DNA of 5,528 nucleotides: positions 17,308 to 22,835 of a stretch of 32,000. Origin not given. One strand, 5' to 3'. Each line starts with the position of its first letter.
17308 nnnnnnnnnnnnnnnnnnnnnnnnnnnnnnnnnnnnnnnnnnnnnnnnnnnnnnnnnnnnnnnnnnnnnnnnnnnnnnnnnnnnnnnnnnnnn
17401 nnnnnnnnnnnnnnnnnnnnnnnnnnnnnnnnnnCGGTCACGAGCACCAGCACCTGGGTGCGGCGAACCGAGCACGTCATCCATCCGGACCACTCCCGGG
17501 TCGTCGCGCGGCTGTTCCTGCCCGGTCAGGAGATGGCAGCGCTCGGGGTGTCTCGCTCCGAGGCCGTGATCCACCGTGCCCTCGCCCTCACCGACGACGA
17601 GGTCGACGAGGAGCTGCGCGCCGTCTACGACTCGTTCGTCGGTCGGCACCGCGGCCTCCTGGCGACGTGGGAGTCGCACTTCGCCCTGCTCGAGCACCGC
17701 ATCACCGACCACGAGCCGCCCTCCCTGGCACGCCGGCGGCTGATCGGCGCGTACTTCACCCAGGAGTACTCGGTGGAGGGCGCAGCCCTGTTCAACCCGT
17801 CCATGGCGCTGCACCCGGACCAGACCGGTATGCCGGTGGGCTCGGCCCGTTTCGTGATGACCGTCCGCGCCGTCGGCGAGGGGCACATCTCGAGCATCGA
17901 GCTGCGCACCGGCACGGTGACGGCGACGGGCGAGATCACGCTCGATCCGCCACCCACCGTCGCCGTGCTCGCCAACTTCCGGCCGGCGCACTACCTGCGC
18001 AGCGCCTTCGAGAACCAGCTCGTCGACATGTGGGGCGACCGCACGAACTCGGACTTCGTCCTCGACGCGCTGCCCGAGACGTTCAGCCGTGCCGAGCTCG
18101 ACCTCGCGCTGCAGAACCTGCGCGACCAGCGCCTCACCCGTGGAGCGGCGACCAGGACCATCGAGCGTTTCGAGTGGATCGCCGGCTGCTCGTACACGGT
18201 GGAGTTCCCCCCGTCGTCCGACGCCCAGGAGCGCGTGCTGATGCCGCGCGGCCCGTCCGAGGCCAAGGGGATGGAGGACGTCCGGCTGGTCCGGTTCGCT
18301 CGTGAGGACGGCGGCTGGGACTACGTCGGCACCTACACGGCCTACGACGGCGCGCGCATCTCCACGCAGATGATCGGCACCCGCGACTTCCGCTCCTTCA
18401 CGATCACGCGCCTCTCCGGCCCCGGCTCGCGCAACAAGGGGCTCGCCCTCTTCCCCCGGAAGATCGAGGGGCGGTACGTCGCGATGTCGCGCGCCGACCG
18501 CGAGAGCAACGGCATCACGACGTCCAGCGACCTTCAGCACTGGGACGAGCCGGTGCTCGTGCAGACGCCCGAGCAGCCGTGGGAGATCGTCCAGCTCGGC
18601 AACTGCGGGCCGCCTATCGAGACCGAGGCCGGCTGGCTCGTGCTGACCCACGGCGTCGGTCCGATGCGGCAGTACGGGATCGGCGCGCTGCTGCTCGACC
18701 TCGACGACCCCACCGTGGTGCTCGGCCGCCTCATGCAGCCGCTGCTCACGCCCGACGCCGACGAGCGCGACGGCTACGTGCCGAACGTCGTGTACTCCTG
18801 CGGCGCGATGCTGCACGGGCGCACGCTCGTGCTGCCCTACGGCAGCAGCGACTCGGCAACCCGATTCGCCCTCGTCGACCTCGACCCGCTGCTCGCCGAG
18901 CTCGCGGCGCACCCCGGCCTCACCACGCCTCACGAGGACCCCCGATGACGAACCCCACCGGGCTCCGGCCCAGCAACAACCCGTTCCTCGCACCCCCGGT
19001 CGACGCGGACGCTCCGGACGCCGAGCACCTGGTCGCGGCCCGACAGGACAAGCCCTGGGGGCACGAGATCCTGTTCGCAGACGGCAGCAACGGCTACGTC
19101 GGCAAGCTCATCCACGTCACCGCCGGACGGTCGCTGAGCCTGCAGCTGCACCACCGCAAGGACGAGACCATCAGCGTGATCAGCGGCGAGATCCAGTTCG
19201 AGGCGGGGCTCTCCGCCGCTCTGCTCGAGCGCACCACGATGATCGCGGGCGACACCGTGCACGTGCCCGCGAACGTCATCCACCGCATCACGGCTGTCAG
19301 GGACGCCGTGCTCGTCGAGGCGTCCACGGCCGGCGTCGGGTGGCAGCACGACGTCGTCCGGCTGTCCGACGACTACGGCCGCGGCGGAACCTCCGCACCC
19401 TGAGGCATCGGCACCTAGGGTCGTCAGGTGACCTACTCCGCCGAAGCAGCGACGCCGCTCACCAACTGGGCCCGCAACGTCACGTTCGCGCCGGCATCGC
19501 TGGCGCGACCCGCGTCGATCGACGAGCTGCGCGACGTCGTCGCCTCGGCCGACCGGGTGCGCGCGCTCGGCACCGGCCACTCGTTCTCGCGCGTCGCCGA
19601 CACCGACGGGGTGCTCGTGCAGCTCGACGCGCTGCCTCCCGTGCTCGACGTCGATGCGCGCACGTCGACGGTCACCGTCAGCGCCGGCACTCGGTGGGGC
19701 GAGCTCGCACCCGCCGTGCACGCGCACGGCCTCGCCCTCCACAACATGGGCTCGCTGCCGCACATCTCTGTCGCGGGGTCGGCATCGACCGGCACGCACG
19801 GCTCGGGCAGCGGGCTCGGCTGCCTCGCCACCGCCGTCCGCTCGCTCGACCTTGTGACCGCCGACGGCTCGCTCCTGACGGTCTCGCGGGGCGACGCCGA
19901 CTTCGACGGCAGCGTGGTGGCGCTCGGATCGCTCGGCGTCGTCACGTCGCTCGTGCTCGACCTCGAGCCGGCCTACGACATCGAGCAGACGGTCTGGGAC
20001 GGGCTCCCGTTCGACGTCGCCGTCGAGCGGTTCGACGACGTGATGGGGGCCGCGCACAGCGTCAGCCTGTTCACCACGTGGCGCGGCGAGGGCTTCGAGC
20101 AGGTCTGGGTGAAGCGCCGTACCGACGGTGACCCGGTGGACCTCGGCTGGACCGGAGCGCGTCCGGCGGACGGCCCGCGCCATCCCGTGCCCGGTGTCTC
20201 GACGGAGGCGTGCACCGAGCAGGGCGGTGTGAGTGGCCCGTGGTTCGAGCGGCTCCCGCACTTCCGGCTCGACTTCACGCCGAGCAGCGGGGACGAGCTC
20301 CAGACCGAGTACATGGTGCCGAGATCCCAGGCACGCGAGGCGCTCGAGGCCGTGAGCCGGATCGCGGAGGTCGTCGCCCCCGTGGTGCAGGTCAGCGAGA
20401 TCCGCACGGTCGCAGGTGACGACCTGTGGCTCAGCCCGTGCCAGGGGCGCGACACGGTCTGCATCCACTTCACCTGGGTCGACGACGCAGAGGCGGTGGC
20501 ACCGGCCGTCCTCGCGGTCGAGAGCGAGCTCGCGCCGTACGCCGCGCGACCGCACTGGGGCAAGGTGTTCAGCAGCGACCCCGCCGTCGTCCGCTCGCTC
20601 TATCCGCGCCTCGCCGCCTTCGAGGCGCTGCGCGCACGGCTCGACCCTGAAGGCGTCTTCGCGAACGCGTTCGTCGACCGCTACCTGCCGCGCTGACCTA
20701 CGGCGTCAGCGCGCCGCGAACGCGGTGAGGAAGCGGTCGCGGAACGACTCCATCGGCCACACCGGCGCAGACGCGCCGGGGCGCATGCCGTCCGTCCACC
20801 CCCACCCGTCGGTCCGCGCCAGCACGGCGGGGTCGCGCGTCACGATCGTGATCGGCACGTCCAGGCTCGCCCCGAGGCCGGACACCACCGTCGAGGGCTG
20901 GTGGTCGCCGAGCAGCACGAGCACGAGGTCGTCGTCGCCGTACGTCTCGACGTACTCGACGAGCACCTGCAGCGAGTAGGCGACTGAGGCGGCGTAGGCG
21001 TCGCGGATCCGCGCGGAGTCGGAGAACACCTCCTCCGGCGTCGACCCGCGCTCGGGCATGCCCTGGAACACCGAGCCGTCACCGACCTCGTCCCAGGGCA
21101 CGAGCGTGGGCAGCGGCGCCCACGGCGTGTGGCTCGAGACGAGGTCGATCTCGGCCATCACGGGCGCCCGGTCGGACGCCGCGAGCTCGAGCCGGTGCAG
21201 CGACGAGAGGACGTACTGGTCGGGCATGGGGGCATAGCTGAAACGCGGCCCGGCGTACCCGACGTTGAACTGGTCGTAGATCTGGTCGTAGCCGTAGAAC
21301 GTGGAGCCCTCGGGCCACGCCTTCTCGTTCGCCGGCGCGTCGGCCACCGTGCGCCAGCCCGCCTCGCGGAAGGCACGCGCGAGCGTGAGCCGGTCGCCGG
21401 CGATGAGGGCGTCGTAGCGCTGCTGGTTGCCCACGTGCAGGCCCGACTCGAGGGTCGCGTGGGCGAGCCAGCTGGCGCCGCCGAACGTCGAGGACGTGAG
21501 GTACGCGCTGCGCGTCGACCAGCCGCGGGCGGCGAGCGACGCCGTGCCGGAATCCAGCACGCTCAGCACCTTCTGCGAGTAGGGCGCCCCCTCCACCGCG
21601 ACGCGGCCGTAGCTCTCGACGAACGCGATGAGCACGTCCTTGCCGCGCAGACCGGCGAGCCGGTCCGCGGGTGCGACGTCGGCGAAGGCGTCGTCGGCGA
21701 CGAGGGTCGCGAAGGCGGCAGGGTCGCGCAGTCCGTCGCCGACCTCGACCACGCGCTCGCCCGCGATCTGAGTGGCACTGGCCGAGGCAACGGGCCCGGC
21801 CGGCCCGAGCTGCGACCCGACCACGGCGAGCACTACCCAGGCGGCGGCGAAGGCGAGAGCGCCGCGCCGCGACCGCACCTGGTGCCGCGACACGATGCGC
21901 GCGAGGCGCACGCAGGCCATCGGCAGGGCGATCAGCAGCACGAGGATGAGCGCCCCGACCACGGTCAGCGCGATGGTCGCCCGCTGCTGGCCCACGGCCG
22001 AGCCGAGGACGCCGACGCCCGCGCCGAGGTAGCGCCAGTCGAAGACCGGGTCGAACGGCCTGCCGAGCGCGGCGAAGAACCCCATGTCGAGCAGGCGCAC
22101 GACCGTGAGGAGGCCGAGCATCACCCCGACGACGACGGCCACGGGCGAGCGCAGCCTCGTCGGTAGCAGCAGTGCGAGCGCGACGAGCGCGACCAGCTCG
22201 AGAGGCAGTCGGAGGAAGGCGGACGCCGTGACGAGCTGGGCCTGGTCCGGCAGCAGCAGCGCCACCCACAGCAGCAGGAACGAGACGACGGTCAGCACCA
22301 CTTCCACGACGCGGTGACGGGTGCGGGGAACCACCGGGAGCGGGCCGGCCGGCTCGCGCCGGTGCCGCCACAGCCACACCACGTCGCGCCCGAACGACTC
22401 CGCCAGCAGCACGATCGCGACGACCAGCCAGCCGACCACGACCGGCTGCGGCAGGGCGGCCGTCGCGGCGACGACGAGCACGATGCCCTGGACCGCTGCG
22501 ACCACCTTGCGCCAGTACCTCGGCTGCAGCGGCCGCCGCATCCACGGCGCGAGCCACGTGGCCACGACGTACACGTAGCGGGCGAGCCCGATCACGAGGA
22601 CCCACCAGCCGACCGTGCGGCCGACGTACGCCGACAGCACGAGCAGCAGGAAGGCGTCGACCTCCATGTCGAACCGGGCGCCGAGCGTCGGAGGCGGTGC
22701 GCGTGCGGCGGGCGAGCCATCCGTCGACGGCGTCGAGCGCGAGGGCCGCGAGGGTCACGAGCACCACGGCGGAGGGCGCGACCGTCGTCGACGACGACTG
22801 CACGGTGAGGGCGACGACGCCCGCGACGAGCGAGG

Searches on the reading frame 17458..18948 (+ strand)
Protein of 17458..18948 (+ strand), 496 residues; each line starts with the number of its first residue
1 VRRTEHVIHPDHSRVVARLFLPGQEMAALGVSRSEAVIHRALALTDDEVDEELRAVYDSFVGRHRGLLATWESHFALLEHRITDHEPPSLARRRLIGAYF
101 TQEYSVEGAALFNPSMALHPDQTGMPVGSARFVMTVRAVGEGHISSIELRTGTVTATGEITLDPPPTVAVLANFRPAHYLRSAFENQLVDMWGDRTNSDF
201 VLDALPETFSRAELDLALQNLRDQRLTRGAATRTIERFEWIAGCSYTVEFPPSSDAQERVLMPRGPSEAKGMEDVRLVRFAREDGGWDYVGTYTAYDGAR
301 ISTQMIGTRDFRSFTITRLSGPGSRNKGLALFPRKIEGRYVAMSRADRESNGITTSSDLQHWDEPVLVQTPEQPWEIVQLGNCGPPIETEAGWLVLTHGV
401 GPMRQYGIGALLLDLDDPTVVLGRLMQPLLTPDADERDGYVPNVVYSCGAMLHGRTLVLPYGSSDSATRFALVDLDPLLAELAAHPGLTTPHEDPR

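Call 61: search_protein_families(library=pfam, proteins=[window:17458-18948:+], max_evalue=0.01)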
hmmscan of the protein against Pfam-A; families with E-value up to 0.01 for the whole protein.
window:17458-18948:+ (496 aa): 1 family
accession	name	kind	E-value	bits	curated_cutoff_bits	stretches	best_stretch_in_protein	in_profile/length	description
PF04041.19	Glyco_hydro_130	-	1.5e-26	93.6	26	1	257-479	84-315/320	beta-1,4-mannooligosaccharide phosphorylase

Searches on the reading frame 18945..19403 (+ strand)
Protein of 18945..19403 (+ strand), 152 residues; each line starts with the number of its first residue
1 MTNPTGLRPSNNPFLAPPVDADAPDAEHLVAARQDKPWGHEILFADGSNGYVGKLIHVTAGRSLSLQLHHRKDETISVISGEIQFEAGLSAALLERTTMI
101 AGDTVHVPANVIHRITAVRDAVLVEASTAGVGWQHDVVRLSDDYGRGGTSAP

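Call 61: search_protein_families(library=pfam, proteins=[window:18945-19403:+], max_evalue=0.01)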
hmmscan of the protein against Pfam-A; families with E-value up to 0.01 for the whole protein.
window:18945-19403:+ (152 aa): 2 families
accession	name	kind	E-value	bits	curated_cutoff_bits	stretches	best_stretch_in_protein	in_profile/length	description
PF01050.24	MannoseP_isomer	-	6.9e-08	33.1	23.6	1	30-119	8-91/116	Mannose-6-phosphate isomerase C-terminal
PF07883.17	Cupin_2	-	1e-06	28.8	27.2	1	56-120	3-61/70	Cupin domain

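Call 65: find_encoding_contigs(protein=window:18945-19403:+, flank=3000, max_places=5)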
Protein window:18945-19403:+ (152 aa): 1 contig read that carries it; 1 place shown.
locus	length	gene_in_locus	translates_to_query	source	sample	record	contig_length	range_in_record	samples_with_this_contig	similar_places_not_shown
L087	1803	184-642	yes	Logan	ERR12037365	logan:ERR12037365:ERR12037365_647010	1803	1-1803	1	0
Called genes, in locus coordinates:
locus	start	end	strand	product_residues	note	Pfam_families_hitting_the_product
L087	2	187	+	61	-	?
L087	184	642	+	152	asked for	PF01050:MannoseP_isomer, PF07883:Cupin_2 (weak)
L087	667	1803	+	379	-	?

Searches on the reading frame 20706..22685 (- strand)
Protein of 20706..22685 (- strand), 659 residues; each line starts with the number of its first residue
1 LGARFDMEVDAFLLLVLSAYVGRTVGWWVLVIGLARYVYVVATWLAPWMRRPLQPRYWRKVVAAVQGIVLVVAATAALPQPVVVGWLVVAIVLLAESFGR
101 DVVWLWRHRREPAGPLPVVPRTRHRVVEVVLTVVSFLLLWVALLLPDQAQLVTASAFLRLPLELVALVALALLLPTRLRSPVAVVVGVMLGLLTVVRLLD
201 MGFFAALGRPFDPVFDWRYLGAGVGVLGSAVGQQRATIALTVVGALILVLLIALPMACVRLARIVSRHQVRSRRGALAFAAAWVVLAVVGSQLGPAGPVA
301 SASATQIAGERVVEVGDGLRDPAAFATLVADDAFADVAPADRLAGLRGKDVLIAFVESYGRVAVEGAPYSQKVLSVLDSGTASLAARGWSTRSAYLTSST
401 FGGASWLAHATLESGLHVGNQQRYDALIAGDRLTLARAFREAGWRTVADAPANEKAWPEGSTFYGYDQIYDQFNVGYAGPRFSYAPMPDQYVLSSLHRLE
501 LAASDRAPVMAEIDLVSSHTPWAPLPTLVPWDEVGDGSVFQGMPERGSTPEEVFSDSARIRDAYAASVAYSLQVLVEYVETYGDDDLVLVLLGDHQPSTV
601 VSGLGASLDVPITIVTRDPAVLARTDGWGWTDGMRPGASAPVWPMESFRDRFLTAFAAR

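Call 27: find_encoding_contigs(protein=window:20706-22667:-, flank=10000, max_places=6)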
Protein window:20706-22667:- (653 aa): no gene with exactly this product is on record in the collection.

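Call 56: search_solved_structures(query=window:20709-22685:-, max_evalue=1)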
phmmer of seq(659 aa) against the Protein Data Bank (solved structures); distinct sequences matched with E-value up to 1: 0.

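Call 61: search_protein_families(library=pfam, proteins=[window:20706-22685:-], max_evalue=0.01)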
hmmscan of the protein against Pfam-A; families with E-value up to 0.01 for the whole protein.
window:20706-22685:- (659 aa): 1 family
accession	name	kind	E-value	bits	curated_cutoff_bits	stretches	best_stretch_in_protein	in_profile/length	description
PF00884.28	Sulfatase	-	6.1e-05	22.9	25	1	416-599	65-245/301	Sulfatase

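Call 64: search_solved_structures(query=A2, max_evalue=10, show_alignments=2)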
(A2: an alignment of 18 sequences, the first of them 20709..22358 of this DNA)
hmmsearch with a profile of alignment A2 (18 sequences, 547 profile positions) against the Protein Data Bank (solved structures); distinct sequences matched with E-value up to 10: 1.
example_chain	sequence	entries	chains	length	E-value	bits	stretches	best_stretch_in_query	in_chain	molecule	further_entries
4uop_A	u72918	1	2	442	5.6e-06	28.5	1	225-405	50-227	LIPOTEICHOIC ACID PRIMASE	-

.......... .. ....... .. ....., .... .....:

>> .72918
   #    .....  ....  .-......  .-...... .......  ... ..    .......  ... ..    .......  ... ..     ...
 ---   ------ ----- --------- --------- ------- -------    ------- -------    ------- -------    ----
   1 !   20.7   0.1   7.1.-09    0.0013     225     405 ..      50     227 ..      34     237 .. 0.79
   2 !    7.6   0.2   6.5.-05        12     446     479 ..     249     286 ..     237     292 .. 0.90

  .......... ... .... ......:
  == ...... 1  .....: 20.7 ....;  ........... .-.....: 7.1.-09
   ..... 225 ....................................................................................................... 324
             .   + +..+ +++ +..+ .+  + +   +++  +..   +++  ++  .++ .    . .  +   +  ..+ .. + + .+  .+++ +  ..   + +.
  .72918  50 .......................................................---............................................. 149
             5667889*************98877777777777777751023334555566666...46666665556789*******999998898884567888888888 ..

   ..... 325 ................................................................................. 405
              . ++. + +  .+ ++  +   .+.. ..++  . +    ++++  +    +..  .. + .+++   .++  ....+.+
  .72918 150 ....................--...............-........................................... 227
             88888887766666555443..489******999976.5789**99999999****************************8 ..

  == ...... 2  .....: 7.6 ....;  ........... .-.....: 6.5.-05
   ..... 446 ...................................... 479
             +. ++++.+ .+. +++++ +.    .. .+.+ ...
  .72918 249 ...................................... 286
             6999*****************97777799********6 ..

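Call 79: search_protein_families(library=ncbifam, proteins=[window:20706-22358:-], max_evalue=0.001)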
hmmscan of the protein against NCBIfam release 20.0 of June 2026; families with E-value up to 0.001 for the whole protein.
window:20706-22358:- (550 aa): 0 families
